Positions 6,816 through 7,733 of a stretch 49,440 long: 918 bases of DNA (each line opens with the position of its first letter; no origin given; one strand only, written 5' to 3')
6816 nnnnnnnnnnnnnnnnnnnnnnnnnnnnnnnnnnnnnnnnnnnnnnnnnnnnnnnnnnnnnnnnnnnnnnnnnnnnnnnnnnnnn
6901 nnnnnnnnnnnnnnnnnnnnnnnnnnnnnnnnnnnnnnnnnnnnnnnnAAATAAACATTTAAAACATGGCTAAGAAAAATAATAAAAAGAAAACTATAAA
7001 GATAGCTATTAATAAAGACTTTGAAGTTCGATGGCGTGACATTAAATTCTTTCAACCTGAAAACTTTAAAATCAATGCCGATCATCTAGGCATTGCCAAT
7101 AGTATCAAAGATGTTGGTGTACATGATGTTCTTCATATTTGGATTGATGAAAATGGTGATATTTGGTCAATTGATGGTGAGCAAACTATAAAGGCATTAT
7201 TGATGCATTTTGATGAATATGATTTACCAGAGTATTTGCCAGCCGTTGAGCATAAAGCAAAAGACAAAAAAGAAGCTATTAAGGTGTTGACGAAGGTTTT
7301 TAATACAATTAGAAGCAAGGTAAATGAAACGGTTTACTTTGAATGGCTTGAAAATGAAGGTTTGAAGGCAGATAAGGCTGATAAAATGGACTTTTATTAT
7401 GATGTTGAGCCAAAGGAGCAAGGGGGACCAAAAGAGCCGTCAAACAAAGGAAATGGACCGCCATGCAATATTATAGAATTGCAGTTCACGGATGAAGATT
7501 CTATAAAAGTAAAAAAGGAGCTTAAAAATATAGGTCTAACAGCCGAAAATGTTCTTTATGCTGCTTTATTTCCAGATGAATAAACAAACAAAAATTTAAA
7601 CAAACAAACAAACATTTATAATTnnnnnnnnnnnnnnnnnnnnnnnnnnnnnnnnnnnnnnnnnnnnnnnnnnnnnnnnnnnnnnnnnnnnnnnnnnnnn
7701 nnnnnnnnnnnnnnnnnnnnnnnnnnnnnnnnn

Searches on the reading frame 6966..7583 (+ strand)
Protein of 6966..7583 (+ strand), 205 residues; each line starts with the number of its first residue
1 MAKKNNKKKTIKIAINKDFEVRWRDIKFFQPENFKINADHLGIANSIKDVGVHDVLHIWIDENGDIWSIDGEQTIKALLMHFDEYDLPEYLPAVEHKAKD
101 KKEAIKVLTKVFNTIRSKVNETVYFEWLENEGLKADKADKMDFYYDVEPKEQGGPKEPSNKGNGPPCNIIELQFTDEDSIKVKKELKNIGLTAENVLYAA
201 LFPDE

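Call 11: search_protein_families(library=pfam, proteins=[window:6966-7583:+], max_evalue=0.01)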
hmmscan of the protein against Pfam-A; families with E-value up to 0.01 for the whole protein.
window:6966-7583:+ (205 aa): 0 families

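Call 25: search_protein_families(library=phrogs, proteins=[window:6966-7583:+], max_evalue=0.001)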
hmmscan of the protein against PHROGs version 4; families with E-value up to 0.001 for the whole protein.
window:6966-7583:+ (205 aa): 1 family
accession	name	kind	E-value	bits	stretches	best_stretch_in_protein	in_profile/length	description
phrog_1033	-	DNA, RNA and nucleotide metabolism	3.3e-05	24.8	1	13-109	28-129/334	ParB-like partition protein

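Call 98: predict_structure(protein=window:6966-7583:+)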
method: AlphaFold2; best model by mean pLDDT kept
length: 205 residues; sequences in the alignment: 1
mean_pLDDT: 32.1   pTM: 0.24
mean pLDDT of the five models: 32.1, 29.7, 29.5, 28.7, 27.3
residues with pLDDT >= 90: 0; 70-90: 0; 50-70: 0; < 50: 205
segments of 3 or more residues with pLDDT < 50: 1-205
pLDDT, mean of each block of 10 residues (from residue 1): 30 26 27 27 23 35 39 37 34 36 45 38 29 31 26 32 29 31 33 36 31
secondary structure, 60 per line:
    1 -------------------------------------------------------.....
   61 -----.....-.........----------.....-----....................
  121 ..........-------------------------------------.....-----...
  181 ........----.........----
elements in order: E56-60 E66-70 H72-80 H91-95 H101-130 E168-172 H178-188 H193-201

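Call 99: search_solved_structures(query=window:6966-7583:+, max_evalue=10, show_alignments=1)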
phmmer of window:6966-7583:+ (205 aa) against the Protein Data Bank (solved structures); distinct sequences matched with E-value up to 10: 4.
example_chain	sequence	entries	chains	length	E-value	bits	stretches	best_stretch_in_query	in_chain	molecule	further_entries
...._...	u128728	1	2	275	0.035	16.9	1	43-139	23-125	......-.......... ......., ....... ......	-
7pq2_AAA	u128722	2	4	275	0.038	16.8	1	43-139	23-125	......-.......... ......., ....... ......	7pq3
7pq6_AAA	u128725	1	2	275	0.039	16.8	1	43-139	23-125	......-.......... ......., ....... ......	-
3qhq_A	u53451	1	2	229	0.5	13.1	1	62-105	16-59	Sag0897 family CRISPR-associated protein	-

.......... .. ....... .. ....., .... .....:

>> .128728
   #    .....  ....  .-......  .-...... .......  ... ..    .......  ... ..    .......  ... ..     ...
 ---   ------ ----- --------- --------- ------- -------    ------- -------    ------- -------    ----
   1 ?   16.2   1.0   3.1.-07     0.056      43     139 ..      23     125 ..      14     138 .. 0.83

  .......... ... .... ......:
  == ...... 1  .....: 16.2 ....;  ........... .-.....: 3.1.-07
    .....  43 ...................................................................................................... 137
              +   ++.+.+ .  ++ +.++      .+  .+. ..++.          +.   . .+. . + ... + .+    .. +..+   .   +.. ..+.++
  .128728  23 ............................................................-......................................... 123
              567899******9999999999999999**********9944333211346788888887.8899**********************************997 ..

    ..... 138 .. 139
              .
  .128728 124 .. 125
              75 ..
